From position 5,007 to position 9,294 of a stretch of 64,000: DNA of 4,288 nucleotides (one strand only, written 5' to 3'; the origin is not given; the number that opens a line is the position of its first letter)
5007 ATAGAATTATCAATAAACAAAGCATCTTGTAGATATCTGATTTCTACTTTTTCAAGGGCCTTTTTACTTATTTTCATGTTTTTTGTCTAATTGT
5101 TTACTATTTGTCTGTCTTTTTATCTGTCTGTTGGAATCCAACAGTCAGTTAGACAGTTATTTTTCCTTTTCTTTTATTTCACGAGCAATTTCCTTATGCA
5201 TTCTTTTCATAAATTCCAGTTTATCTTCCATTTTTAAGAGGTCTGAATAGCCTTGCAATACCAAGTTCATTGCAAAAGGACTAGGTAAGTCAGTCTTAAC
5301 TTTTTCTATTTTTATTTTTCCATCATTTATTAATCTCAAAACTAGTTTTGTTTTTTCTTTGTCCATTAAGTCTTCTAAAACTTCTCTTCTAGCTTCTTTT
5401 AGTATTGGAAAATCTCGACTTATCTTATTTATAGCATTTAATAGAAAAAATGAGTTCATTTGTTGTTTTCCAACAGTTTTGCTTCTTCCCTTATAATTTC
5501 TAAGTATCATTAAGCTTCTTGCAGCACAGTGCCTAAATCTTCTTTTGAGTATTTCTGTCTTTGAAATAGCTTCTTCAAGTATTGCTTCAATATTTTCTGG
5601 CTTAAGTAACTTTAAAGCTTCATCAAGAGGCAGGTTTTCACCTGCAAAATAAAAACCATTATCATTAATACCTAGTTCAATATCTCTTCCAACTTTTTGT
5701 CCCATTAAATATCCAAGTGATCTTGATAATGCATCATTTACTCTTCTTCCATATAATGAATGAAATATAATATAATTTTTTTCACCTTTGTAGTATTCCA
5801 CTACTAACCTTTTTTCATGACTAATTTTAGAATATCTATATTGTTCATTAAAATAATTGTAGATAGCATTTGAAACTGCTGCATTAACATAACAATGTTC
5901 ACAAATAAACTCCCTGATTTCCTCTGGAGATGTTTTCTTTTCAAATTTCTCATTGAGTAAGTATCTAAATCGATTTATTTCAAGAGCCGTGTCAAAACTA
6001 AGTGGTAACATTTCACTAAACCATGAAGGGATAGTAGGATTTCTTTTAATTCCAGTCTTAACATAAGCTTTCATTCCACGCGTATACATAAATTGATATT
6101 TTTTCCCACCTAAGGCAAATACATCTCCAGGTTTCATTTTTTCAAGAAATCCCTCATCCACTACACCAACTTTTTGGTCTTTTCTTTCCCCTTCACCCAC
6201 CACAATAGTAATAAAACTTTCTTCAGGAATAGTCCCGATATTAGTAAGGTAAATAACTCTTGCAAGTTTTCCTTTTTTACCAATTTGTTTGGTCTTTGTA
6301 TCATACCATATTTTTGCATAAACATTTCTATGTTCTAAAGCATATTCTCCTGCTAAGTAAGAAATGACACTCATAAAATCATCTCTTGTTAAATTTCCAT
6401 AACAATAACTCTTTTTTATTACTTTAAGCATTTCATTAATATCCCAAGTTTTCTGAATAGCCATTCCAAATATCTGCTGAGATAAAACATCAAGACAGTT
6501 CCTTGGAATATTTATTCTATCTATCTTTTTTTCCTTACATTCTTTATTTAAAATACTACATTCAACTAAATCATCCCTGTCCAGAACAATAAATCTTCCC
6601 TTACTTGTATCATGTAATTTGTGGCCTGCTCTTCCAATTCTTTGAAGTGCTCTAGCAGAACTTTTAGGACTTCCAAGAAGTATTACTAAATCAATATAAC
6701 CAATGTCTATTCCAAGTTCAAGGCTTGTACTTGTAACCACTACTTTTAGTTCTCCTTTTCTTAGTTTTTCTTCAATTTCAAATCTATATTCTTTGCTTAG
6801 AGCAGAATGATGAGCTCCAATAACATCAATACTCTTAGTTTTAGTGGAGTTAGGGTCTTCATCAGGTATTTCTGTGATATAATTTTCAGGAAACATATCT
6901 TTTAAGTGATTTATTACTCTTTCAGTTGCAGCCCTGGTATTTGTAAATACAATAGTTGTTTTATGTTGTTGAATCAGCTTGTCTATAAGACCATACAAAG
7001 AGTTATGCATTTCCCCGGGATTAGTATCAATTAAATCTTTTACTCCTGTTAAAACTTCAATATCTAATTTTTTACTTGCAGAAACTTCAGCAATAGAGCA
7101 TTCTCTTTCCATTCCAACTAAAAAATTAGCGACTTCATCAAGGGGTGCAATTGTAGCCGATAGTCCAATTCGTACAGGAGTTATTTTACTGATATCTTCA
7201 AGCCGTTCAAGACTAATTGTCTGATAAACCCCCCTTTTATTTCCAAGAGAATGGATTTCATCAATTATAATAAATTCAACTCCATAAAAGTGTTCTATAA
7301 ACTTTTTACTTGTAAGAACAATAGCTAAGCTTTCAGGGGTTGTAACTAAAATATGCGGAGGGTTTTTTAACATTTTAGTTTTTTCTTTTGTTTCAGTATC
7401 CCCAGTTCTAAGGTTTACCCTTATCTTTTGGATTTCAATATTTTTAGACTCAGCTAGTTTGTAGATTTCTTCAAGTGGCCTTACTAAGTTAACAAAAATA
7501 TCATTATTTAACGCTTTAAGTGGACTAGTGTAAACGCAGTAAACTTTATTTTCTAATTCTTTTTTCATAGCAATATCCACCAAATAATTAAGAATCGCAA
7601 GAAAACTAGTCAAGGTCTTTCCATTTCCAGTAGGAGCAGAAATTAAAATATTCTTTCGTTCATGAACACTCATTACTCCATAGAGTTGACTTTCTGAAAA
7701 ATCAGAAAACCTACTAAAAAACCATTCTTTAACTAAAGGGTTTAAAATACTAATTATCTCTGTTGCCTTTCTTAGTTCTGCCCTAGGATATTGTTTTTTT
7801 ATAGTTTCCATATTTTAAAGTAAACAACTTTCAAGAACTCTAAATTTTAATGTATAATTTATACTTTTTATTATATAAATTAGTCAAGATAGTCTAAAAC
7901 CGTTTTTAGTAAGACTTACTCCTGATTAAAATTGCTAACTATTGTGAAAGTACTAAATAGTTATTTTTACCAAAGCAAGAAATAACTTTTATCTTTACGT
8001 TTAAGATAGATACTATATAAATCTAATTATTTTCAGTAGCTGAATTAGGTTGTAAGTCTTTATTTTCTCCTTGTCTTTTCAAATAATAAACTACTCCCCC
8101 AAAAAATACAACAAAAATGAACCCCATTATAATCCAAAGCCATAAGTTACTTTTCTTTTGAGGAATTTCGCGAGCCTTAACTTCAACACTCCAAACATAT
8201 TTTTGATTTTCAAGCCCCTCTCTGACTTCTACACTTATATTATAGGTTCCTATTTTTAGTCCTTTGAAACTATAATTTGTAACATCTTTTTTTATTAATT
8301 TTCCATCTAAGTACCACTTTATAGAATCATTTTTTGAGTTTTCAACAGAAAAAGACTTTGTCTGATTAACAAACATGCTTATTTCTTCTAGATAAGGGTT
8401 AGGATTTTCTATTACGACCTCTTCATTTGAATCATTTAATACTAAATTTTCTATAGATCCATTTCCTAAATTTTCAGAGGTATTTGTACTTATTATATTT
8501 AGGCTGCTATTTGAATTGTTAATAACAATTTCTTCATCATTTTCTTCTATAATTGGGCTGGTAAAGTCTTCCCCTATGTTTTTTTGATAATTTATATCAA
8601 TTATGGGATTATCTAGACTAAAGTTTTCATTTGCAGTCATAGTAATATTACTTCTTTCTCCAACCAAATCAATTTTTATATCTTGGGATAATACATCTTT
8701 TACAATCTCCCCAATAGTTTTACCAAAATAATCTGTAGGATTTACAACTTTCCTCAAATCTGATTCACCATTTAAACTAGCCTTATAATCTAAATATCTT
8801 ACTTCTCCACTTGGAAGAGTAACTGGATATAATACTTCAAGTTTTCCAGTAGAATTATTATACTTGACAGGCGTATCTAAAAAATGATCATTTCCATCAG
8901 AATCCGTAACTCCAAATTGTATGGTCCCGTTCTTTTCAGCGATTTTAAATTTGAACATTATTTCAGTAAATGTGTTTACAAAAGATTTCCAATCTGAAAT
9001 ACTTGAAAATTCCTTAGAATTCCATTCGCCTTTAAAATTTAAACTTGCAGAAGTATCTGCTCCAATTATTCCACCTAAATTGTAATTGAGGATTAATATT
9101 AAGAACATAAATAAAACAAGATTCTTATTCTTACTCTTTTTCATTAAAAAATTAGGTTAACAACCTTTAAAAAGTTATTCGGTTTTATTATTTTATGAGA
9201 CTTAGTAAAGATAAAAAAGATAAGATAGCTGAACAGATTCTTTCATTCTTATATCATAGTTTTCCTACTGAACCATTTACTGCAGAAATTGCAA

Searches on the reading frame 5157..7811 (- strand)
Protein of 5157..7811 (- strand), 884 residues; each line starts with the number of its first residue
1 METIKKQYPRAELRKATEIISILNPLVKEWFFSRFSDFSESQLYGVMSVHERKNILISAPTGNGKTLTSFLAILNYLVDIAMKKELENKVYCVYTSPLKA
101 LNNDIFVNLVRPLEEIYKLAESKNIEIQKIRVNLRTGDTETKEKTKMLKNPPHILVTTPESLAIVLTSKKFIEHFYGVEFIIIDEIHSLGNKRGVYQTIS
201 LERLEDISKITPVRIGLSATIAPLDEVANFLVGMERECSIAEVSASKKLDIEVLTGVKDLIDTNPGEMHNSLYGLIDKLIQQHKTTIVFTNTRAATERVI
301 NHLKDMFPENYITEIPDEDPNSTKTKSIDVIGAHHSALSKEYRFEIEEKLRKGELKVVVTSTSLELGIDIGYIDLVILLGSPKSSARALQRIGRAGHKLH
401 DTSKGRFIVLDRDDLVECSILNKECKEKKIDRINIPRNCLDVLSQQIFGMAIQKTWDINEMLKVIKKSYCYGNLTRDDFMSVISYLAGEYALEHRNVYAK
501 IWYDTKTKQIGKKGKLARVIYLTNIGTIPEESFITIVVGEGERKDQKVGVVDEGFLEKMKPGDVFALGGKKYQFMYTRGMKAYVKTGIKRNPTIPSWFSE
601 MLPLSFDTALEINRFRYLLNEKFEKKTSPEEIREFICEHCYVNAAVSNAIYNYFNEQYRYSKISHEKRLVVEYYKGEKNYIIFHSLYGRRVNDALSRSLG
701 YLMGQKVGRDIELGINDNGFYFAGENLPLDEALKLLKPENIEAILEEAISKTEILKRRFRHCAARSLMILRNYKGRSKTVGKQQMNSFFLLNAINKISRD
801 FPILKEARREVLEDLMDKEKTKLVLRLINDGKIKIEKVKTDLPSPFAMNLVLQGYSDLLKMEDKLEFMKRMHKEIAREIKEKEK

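Call 11: search_protein_families(library=pfam, max_evalue=0.01, proteins=[window:5157-7811:-])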
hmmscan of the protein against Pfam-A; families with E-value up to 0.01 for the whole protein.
window:5157-7811:- (884 aa): 6 families
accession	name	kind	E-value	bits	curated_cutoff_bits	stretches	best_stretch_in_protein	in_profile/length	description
PF08494.16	DEAD_assoc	-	1.7e-57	194.8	23.5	1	664-847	2-191/191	DEAD/H associated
PF19306.5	WH_Lhr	-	1e-34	119.8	27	1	425-590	3-164/168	Large helicase-related protein, winged helix domain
PF00270.35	DEAD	-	8.4e-27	94.4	26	1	42-223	4-163/167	DEAD/DEAH box helicase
PF00271.37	Helicase_C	-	3.9e-17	62.9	23.5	1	276-396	6-107/110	Helicase conserved C-terminal domain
PF04851.21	ResIII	-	3e-12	47.2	22.5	1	50-221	21-162/164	Type III restriction enzyme, res subunit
PF22590.2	Cas3-like_C_2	-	0.0052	17.5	27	0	329-395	30-101/106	CRISPR-associated nuclease/helicase Cas3, C-terminal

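Call 19: find_encoding_contigs(protein=window:5157-7811:-, flank=10000, max_places=10)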
Protein window:5157-7811:- (884 aa): 6 contigs read that carry it; 4 places shown.
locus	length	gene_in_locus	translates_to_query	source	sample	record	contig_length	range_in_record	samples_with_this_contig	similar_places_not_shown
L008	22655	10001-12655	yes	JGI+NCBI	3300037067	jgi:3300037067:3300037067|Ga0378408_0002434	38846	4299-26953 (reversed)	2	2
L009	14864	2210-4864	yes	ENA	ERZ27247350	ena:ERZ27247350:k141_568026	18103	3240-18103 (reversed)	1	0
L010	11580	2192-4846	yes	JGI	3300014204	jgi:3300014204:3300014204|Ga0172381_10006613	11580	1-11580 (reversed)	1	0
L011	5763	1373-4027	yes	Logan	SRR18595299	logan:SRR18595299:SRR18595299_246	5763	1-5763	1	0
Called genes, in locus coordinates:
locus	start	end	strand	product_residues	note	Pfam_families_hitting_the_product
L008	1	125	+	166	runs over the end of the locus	-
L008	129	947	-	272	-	PF13495:Phage_int_SAM_4, PF00589:Phage_integrase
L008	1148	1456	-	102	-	-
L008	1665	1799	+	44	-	-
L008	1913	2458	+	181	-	-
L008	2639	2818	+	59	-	-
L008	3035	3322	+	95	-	-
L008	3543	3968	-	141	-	-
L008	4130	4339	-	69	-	-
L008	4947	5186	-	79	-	-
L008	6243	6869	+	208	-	-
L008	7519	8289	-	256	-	-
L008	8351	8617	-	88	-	-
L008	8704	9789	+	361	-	-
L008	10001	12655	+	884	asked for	PF04851:ResIII, PF00270:DEAD, PF00271:Helicase_C, PF19306:WHD_Lhr, PF08494:DEAD_assoc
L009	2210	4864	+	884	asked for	PF04851:ResIII, PF00270:DEAD, PF00271:Helicase_C, PF19306:WHD_Lhr, PF08494:DEAD_assoc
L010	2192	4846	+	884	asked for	PF04851:ResIII, PF00270:DEAD, PF00271:Helicase_C, PF19306:WHD_Lhr, PF08494:DEAD_assoc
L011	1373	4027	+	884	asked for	PF04851:ResIII, PF00270:DEAD, PF00271:Helicase_C, PF19306:WHD_Lhr, PF08494:DEAD_assoc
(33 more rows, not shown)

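Call 22: find_related_loci(query=window:5157-7811:-, collection=genome_contigs, flank=10000)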
Query window:5157-7811:- (884 aa) in genome_contigs; peptide patterns used: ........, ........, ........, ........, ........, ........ (x = any residue, [..] = any of these).
79 stretches matched a pattern; 30 encode a relative of the query (tblastn E <= 1e-3); 30 distinct loci.
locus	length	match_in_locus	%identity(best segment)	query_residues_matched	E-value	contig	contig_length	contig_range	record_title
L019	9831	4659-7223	90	1-872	0e+0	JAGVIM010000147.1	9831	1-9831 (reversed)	MAG: Nanoarchaeota archaeon isolate DeMMO1_8 c_000000020765, whole genome shotgun sequence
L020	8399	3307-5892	76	4-881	0e+0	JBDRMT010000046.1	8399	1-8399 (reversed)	MAG: archaeon isolate MEGAHIT-group-1.845 k141_13531842, whole genome shotgun sequence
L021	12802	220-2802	75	5-881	0e+0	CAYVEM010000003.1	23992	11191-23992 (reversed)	MAG TPA_asm: Candidatus Woesearchaeota archaeon isolate SRP092902_co1_24 genome assembly, contig: NODE_2794_length_23992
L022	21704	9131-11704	74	8-881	0e+0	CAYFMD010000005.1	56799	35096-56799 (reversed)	MAG TPA_asm: Candidatus Woesearchaeota archaeon isolate ERP019367_co1_16 genome assembly, contig: NODE_653_length_56799_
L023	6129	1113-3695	74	5-881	0e+0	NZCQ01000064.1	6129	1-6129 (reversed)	MAG: Candidatus Pacearchaeota archaeon isolate ARS1180 MHASMcontig_670133, whole genome shotgun sequence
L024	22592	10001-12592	75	8-883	0e+0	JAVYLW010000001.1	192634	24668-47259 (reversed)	MAG: Candidatus Pacearchaeota archaeon isolate DPZ-2_202101_bins_140 DPZ-2_202101_bins_140_scaffold_1, whole genome shot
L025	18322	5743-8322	74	8-883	0e+0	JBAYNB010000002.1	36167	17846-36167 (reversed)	MAG: Candidatus Pacearchaeota archaeon isolate SO_2016_LW1_54 scaffold00937_LW64-88_2016, whole genome shotgun sequence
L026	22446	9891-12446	72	5-875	0e+0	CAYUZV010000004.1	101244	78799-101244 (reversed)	MAG TPA_asm: Candidatus Woesearchaeota archaeon isolate SRP141376_co1_307 genome assembly, contig: NODE_509_length_10124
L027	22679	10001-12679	75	5-883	0e+0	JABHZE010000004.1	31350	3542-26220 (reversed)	MAG: archaeon isolate SI047_bin76 k141_1014988, whole genome shotgun sequence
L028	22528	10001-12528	72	11-883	0e+0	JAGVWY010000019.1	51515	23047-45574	Candidatus Pacearchaeota archaeon isolate RIFCSPLOWO2_02_FULL_30_10 rifcsplowo2_02_scaffold_4235, whole genome shotgun s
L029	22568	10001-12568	64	7-881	0e+0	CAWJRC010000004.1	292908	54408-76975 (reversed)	MAG: uncultured archaeon isolate MFD03726.bin.2.13 genome assembly, contig: contig_76478, whole genome shotgun sequence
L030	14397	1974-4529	64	10-880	0e+0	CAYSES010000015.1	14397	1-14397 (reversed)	MAG TPA_asm: Candidatus Woesearchaeota archaeon isolate binchicken_co150_92 genome assembly, contig: NODE_9588_length_14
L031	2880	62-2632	56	1-882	0e+0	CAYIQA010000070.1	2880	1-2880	MAG TPA_asm: Candidatus Woesearchaeota archaeon isolate ERP119705_co24_41 genome assembly, contig: NODE_76303_length_288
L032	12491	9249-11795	58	15-883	0e+0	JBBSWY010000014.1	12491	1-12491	MAG: Nanoarchaeota archaeon isolate H51-bin064_1 H51_bin064_1_000000000014, whole genome shotgun sequence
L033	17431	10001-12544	57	15-883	0e+0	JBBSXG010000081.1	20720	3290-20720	MAG: Nanoarchaeota archaeon isolate H51-bin037_1 H51_bin037_1_000000000081, whole genome shotgun sequence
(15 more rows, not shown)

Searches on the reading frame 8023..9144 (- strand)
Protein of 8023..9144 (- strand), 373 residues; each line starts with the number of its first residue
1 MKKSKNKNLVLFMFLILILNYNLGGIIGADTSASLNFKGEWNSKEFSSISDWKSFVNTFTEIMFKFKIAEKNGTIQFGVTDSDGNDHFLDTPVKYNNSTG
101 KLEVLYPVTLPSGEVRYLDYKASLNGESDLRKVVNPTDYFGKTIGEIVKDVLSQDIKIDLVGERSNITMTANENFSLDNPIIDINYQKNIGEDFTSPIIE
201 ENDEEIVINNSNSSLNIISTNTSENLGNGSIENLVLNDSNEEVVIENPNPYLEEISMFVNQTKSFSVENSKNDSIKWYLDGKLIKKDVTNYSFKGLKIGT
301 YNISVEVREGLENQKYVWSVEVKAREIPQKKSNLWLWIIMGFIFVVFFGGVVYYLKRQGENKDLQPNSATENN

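Call 11: search_protein_families(library=pfam, max_evalue=0.01, proteins=[window:8023-9144:-])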
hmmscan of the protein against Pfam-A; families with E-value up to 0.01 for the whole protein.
window:8023-9144:- (373 aa): 1 family
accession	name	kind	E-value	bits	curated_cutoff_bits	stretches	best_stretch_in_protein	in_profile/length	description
PF16820.11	PKD_3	-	0.001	19.3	26.3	1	267-307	27-66/68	PKD-like domain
